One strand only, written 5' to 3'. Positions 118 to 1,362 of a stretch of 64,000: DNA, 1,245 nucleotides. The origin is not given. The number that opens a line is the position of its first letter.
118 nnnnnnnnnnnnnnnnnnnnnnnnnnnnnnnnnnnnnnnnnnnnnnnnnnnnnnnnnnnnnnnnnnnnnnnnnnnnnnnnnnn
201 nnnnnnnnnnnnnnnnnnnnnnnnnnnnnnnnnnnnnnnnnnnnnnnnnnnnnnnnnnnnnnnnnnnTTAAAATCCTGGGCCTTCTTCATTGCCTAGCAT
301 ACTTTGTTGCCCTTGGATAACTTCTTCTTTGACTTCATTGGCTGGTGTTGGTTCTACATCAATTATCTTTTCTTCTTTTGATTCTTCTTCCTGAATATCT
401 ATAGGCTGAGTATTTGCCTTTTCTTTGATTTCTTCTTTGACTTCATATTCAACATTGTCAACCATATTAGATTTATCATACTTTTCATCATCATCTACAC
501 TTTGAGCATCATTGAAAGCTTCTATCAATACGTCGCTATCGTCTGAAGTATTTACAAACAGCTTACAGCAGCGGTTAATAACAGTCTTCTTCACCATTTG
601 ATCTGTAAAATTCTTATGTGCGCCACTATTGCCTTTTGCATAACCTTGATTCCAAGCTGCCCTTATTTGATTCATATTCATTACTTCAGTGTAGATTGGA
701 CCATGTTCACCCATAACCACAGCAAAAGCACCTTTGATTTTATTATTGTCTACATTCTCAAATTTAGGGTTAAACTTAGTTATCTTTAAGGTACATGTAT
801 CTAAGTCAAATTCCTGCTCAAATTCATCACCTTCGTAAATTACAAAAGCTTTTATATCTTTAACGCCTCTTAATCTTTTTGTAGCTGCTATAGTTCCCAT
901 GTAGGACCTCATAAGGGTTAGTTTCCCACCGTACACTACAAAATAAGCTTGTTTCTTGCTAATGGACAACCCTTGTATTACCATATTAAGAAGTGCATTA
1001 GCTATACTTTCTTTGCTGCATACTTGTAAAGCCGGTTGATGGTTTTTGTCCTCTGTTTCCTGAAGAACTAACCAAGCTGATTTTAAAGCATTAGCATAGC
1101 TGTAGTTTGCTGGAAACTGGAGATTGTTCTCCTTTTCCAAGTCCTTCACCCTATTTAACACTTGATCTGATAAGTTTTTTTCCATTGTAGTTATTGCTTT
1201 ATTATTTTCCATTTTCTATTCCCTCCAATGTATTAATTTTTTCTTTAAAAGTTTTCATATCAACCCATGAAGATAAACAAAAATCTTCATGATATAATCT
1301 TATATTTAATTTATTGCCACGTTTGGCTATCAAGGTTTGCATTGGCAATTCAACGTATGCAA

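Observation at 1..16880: A 224-bp near-perfect inverted repeat pair brackets a 16.4-kb lysis/plasmid/mobilization/recombination block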

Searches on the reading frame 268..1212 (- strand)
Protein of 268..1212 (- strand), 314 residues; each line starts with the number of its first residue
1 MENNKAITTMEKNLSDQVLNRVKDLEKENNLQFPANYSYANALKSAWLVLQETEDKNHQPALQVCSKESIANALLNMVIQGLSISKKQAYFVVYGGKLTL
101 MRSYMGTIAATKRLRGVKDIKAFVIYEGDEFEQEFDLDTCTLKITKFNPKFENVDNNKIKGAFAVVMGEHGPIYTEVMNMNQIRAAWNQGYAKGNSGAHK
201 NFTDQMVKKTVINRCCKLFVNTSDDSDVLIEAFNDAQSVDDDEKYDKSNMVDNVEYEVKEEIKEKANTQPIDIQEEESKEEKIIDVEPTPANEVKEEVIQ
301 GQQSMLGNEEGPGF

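Call 18: search_protein_families(library=pfam, proteins=[window:268-1212:-], max_evalue=0.01)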
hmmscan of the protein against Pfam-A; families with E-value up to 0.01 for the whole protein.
window:268-1212:- (314 aa): 1 family
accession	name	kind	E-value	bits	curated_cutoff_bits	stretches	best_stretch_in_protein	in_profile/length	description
PF03837.19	RecT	-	1.6e-39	135.9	24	1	41-244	2-187/198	RecT family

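Call 20: find_encoding_contigs(protein=window:268-1212:-, flank=10000, max_places=10)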
Protein window:268-1212:- (314 aa): no gene with exactly this product is on record in the collection.

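Call 21: find_homologous_proteins(query=window:268-1212:-)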
Query window:268-1212:- (314 aa): 3251 proteins with E <= 0.001 among 4442 candidates; the best 120 are listed.
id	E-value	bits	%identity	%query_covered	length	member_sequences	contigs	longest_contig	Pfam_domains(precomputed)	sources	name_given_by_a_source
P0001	2.6e-203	692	100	100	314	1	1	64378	PF03837.20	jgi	-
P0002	1.9e-161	554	78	100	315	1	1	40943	PF03837.20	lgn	-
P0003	2.9e-150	518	76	100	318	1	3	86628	PF03837.20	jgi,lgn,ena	jgi:Recombinational DNA repair protein (RecE pathway)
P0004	2.1e-146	505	75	100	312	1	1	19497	PF03837.20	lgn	-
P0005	9.6e-138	476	70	100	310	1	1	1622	PF03837.20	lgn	-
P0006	4.7e-128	445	66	99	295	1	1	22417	PF03837.20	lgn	-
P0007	7.1e-127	441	66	100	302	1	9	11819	PF03837.20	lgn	-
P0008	1.4e-126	440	66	100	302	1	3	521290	PF03837.20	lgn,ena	-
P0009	2.4e-126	439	66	100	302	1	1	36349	PF03837.20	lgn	-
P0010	1.5e-125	436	66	100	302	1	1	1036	PF03837.20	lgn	-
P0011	9.3e-125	434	66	100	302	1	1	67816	PF03837.20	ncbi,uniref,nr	ncbi:RecT family recombinase [Clostridium sp. YIM B02506]|uniref:recombinase RecT n=1 Tax=Clostridiu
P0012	1.5e-124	433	63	100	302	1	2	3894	PF03837.20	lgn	-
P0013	2.1e-124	433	65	100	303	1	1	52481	PF03837.20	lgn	-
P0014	1.1e-122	427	64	100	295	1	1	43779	PF03837.20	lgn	-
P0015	2.9e-122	426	63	100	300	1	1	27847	PF03837.20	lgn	-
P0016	1.9e-121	423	64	99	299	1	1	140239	PF03837.20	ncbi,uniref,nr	ncbi:RecT family recombinase [Clostridium sp. YIM B02551]|uniref:recombinase RecT n=1 Tax=Clostridiu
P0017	2.1e-121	423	65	98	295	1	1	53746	PF03837.20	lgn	-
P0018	4.5e-121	422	63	100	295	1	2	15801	PF03837.20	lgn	-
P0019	8.0e-121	421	62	100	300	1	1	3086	PF03837.20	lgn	-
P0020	1.6e-120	420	64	98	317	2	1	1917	PF03837.20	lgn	-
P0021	1.7e-120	420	64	99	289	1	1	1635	PF03837.20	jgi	-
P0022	1.9e-120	420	64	100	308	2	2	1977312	PF03837.20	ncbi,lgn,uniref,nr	ncbi:recombinase RecT [Clostridium fallax]|uniref:Recombination protein RecT n=1 Tax=Clostridium fal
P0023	5.2e-120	418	61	100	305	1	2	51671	PF03837.20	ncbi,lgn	-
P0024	6.7e-120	418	63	100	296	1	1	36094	PF03837.20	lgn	-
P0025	6.8e-120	418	63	100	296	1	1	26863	PF03837.20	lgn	-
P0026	8.0e-120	418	63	100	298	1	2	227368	PF03837.20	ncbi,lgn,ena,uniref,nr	ncbi:RecT family recombinase [uncultured Clostridium sp.]|uniref:recombinase RecT n=1 Tax=uncultured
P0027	1.0e-119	417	62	100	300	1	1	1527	PF03837.20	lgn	-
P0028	1.1e-119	417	64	99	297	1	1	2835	PF03837.20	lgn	-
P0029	1.3e-119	417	64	100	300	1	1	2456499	PF03837.20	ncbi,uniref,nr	ncbi:recombinase RecT [Clostridium sp. 'White wine YQ']|uniref:recombinase RecT n=1 Tax=Clostridium 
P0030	1.4e-119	417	66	92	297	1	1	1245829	PF03837.20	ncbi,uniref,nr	ncbi:recombinase RecT [Clostridium algidicarnis]|uniref:recombinase RecT n=1 Tax=Clostridium algidic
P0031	1.6e-119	417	63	99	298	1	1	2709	PF03837.20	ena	-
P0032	2.1e-119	416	68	86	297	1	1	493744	PF03837.20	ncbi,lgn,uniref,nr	ncbi:recombinase RecT [Clostridium algidicarnis]|uniref:recombinase RecT n=1 Tax=Clostridium algidic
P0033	2.3e-119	416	68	86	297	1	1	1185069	PF03837.20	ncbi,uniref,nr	ncbi:recombinase RecT [Clostridium algidicarnis]|uniref:recombinase RecT n=1 Tax=Clostridium algidic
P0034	2.9e-119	416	68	86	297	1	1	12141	PF03837.20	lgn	-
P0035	3.1e-119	416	63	100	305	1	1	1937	PF03837.20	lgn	-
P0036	4.8e-119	415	66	92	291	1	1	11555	PF03837.20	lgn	-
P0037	5.2e-119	415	68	86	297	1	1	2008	PF03837.20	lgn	-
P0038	5.3e-119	415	62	100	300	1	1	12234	PF03837.20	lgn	-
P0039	5.6e-119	415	62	99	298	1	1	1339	PF03837.20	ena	-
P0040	6.5e-119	415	64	94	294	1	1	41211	PF03837.20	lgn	-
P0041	1.5e-118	414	68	86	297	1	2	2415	PF03837.20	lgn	-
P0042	1.5e-118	414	60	100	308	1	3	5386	PF03837.20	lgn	-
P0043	5.0e-118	412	68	86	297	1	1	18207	PF03837.20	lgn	-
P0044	5.8e-118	412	61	100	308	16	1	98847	PF03837.20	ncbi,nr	ncbi:recombinase RecT [Clostridium botulinum]|nr:recombinase RecT [Clostridium botulinum]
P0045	6.3e-118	411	63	100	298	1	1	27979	PF03837.20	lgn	-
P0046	1.2e-117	410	65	90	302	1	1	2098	PF03837.20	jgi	jgi:recombination protein RecT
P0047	1.3e-117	410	61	100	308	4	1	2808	PF03837.20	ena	-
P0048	1.6e-117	410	62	100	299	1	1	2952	PF03837.20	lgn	-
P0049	2.1e-117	410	63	99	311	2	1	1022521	PF03837.20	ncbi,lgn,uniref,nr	ncbi:recombination protein RecT [Clostridium acidisoli DSM 12555]|uniref:Recombination protein RecT 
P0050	2.2e-117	410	62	99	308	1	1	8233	PF03837.20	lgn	-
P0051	2.4e-117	410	63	99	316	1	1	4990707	PF03837.20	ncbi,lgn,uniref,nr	ncbi:recombinase RecT [Clostridium pasteurianum]|uniref:Recombinational DNA repair protein (RecE pat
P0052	3.1e-117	409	61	100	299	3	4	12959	PF03837.20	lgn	-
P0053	4.7e-117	409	61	100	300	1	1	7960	PF03837.20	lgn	-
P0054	6.2e-117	408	63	100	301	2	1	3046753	PF03837.20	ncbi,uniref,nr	ncbi:recombinase RecT [Crassaminicella thermophila]|uniref:Recombinase RecT n=1 Tax=Crassaminicella 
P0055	6.4e-117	408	64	93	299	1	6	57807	PF03837.20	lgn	-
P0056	8.6e-117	408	62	98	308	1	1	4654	PF03837.20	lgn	-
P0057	8.7e-117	408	61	100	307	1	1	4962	PF03837.20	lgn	-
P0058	9.5e-117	408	68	87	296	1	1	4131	PF03837.20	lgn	-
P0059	1.0e-116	407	63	100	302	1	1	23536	PF03837.20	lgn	-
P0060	1.6e-116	407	60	100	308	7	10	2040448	PF03837.20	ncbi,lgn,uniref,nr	ncbi:TPA: recombinase RecT [Clostridium botulinum]|uniref:recombinase RecT n=1 Tax=Clostridium botul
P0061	2.1e-116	406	66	89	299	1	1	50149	PF03837.20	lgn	-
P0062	2.4e-116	406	60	100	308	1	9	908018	PF03837.20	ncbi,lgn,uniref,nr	ncbi:recombinase RecT [Clostridium botulinum]|uniref:Recombinase RecT n=1 Tax=Clostridium botulinum 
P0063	2.7e-116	406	63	97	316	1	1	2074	PF03837.20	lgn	-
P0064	3.3e-116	406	63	99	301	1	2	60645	PF03837.20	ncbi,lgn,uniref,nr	ncbi:recombinase RecT [Clostridium magnum]|uniref:Recombination and repair protein RecT n=1 Tax=Clos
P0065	6.1e-116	405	63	93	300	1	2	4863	PF03837.20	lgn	-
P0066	8.1e-116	405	59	98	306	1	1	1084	PF03837.20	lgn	-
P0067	9.0e-116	404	62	98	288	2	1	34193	PF03837.20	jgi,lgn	-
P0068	1.6e-115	404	61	98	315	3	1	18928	PF03837.20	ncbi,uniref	ncbi:recombinase RecT [Clostridium sp. WILCCON 0269]|uniref:Recombinase RecT n=1 Tax=Candidatus Clos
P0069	1.8e-115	403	64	91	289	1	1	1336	PF03837.20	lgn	-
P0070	1.8e-115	403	61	99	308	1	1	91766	PF03837.20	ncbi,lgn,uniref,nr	ncbi:recombinase RecT [Clostridium sporogenes]|uniref:recombinase RecT n=1 Tax=Clostridium sporogene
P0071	6.5e-115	402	61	99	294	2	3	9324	PF03837.20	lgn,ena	-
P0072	8.3e-115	401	59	100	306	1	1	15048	PF03837.20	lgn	-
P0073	1.2e-114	401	65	91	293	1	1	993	PF03837.20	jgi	-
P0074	1.9e-114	400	59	100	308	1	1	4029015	PF03837.20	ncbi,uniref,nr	ncbi:recombinase RecT [Clostridium botulinum]|uniref:recombinase RecT n=1 Tax=Clostridium botulinum 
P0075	3.9e-114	399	66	90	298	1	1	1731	PF03837.20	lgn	-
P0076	4.2e-114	399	61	100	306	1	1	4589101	PF03837.20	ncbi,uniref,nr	ncbi:recombinase RecT [Crassaminicella profunda]|uniref:recombinase RecT n=1 Tax=Crassaminicella pro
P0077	6.2e-114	398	61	100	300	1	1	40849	PF03837.20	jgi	jgi:recombination protein RecT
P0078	8.8e-114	398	60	99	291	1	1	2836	PF03837.20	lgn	-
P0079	9.1e-114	398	60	99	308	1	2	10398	PF03837.20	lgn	-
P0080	9.7e-114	398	64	91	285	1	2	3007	PF03837.20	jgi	-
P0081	1.9e-113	397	64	89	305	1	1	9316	PF03837.20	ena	-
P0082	3.2e-113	396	59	100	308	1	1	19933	PF03837.20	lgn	-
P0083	4.1e-113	396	58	98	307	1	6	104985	PF03837.20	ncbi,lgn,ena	ncbi:recombinase RecT [Clostridium tepidum]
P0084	6.1e-113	395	61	100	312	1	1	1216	PF03837.20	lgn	-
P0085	7.8e-113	395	62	96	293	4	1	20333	PF03837.20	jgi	-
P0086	8.8e-113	395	59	100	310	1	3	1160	PF03837.20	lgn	-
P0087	1.8e-112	394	58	98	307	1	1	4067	PF03837.20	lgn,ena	-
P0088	2.2e-112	393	58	98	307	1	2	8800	PF03837.20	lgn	-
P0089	3.5e-112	393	60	99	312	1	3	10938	PF03837.20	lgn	-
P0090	3.5e-112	393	58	100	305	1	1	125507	PF03837.20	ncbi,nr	ncbi:MAG: RecT family recombinase [Bacillota bacterium]|nr:RecT family recombinase [Bacillota bacter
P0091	6.4e-112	392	61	100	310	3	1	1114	PF03837.20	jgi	-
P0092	8.4e-112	391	60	100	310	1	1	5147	PF03837.20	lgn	-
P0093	8.9e-112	391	59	99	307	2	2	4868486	PF03837.20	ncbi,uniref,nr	ncbi:recombinase RecT [Clostridium felsineum]|uniref:Uncharacterized protein n=1 Tax=Clostridium fel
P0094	1.3e-111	391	60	99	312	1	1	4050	PF03837.20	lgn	-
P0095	2.4e-111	390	60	100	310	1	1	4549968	PF03837.20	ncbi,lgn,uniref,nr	ncbi:recombinase RecT [Clostridium kluyveri]|uniref:recombinase RecT n=1 Tax=Clostridium kluyveri Ta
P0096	3.1e-111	389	60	98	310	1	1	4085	PF03837.20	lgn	-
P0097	5.6e-111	389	57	98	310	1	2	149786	PF03837.20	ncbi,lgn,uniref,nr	ncbi:recombinase RecT [Clostridium tetani]|uniref:recombinase RecT n=1 Tax=Clostridium tetani TaxID=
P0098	6.3e-111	388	61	98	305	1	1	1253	PF03837.20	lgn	-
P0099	7.7e-111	388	61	91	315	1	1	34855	PF03837.20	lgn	-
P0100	1.6e-110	387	59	98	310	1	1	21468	PF03837.20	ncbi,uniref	ncbi:recombinase RecT [Clostridium sp. WILCCON 0269]|uniref:Recombinase RecT n=1 Tax=Candidatus Clos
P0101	1.7e-110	387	62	97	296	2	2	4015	PF03837.20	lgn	-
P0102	1.8e-110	387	61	93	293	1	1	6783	PF03837.20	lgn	-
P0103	2.5e-110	387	61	99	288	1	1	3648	PF03837.20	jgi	-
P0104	2.6e-110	386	60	99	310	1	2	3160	PF03837.20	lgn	-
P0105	3.1e-110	386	59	99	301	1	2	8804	PF03837.20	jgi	jgi:recombination protein RecT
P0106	3.4e-110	386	59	100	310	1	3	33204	PF03837.20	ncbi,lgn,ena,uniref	ncbi:recombinase RecT [Clostridium sp.]|uniref:recombinase RecT n=1 Tax=Clostridium sp. TaxID=1506 R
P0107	6.8e-110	385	60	98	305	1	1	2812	PF03837.20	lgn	-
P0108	3.9e-109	383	61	96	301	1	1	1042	PF03837.20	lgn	-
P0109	4.8e-109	382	60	100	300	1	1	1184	PF03837.20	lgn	-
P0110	1.9e-108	380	63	89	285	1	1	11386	PF03837.20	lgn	-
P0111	2.4e-108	380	59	98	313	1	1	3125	PF03837.20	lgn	-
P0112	3.2e-108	380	58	97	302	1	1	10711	PF03837.20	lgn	-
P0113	3.5e-108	379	58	98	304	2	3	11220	PF03837.20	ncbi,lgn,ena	-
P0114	8.7e-108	378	61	92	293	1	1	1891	PF03837.20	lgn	-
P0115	1.8e-107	377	61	92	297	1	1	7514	PF03837.20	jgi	jgi:recombination protein RecT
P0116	2.7e-107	377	61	94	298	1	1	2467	PF03837.20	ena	-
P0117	3.4e-107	376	59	99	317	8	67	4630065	PF03837.20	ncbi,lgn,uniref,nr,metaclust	ncbi:recombinase RecT [Clostridium ljungdahlii]|uniref:Phage-related protein n=1 Tax=Clostridium lju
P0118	5.2e-107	376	57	98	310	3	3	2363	PF03837.20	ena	-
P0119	5.7e-107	375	59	98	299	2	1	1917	PF03837.20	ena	-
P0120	6.0e-107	375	67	70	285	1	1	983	PF03837.20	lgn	-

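Call 23: find_encoding_contigs(protein=P0001, flank=10000, max_places=5)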
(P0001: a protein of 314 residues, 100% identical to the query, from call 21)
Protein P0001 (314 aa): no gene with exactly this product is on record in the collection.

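Call 24: find_encoding_contigs(protein=P0003, flank=10000, max_places=5)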
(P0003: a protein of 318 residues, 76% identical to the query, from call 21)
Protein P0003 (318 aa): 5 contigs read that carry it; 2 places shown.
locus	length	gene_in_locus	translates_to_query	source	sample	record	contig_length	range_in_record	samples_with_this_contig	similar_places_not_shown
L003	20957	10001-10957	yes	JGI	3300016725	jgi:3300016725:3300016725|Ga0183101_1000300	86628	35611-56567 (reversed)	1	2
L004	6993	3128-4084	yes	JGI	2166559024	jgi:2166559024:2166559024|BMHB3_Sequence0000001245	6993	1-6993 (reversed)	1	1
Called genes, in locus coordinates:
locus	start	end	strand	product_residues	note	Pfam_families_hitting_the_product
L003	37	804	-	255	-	PF19567:CpsB_CapC, PF02811:PHP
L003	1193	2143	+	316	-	PF01476:LysM, PF23446:LysM1_NFP_LYK (faint), PF23462:LysM3_NFP (faint), PF23473:LysM3_LYK4_5, PF01476:LysM, PF23473:LysM3_LYK4_5 (weak), PF00704:Glyco_hydro_18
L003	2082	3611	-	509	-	PF00239:Resolvase, PF07508:Recombinase, PF13408:Zn_ribbon_recom (weak)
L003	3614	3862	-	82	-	PF12844:HTH_19 (weak), PF01381:HTH_3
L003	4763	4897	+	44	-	-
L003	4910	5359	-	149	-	PF12844:HTH_19, PF13560:HTH_31 (weak), PF01381:HTH_3, PF13443:HTH_26 (weak)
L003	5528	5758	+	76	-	PF13560:HTH_31 (weak), PF01381:HTH_3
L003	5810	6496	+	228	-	PF09669:Phage_pRha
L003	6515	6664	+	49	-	-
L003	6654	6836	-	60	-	-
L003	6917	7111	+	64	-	-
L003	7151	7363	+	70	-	PF01381:HTH_3, PF12844:HTH_19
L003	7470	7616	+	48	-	-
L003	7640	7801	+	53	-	-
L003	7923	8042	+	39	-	-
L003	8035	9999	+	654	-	PF13476:AAA_23 (weak), PF04423:Rad50_zn_hook (weak)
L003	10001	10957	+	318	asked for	PF03837:RecT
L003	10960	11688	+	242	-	PF00753:Lactamase_B (weak), PF23023:Anti-Pycsar_Apyc1 (weak), PF12706:Lactamase_B_2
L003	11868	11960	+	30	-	-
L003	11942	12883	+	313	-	PF09681:Phage_rep_org_N, PF07261:DnaB_2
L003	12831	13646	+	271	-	PF01695:IstB_IS21, PF00308:Bac_DnaA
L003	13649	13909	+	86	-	-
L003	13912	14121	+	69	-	PF01381:HTH_3, PF13443:HTH_26 (weak)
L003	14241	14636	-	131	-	-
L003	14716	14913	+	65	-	-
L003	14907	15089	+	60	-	-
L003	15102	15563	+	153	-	-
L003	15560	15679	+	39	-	-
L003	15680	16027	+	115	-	PF03819:MazG (weak), PF12643:MazG-like (weak)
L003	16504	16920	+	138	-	PF06356:DUF1064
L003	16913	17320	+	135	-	-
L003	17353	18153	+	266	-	-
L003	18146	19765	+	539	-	PF00145:DNA_methylase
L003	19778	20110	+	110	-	-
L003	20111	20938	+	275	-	PF02086:MethyltransfD12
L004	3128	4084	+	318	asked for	PF03837:RecT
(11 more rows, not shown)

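Call 25: find_encoding_contigs(protein=P0002, flank=10000, max_places=5)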
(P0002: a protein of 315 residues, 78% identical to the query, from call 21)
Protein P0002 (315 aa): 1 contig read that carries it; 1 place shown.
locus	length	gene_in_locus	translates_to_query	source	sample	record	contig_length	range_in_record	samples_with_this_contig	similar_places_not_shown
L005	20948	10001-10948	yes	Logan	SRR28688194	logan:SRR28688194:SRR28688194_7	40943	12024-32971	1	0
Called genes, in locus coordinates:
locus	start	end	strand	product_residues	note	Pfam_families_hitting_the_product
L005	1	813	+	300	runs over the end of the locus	PF01476:LysM, PF23446:LysM1_NFP_LYK (faint), PF23462:LysM3_NFP (faint), PF23473:LysM3_LYK4_5, PF01476:LysM, PF23473:LysM3_LYK4_5 (weak), PF00704:Glyco_hydro_18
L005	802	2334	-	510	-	PF00239:Resolvase, PF07508:Recombinase, PF13408:Zn_ribbon_recom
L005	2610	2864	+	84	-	-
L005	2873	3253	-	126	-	-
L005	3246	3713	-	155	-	-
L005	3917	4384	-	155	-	PF06114:Peptidase_M78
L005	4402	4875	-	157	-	PF13560:HTH_31, PF01381:HTH_3, PF12844:HTH_19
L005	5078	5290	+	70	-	PF01381:HTH_3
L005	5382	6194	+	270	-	PF10543:ORF6N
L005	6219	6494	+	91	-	-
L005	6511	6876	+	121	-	-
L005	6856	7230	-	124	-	PF10711:DUF2513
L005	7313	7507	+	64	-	-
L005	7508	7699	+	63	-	-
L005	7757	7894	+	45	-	-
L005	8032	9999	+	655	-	PF13476:AAA_23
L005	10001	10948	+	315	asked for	PF03837:RecT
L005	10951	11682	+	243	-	PF00753:Lactamase_B, PF23023:Anti-Pycsar_Apyc1 (faint), PF12706:Lactamase_B_2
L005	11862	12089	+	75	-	-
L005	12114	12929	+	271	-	PF07261:DnaB_2 (weak)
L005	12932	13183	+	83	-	-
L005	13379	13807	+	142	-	-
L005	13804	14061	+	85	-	-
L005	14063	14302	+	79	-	PF04014:MazE_antitoxin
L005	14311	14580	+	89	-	PF01503:PRA-PH (weak), PF03819:MazG (weak)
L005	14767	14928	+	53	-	-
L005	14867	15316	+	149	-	-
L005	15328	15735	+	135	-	PF06356:DUF1064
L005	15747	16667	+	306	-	-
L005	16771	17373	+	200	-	PF16784:HNHc_6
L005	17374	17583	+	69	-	-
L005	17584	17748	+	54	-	-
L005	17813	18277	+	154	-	-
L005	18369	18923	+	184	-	PF26211:Phage_phiTE_072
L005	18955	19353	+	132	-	-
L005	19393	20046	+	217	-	-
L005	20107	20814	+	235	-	PF02384:N6_Mtase (weak)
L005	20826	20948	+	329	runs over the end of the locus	PF13495:Phage_int_SAM_4, PF00589:Phage_integrase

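Call 47: find_related_loci(query=window:268-1212:-, collection=viral_contigs, flank=3000)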
Query window:268-1212:- (314 aa) in viral_contigs; peptide patterns used: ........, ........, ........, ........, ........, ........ (x = any residue, [..] = any of these).
23 stretches matched a pattern; 2 encode a relative of the query (tblastn E <= 1e-3); 2 distinct loci.
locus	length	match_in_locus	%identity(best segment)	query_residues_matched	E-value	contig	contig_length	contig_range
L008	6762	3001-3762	45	31-290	5e-65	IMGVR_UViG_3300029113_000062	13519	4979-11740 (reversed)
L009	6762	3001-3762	45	31-290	5e-65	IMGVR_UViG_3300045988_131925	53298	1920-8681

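Call 76: list_cluster_members(proteins=[P0001])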
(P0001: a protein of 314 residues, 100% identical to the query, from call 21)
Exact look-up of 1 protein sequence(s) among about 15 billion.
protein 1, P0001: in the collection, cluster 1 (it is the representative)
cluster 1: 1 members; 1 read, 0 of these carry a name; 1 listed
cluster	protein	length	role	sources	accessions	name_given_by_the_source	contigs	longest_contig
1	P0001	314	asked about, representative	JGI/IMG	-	-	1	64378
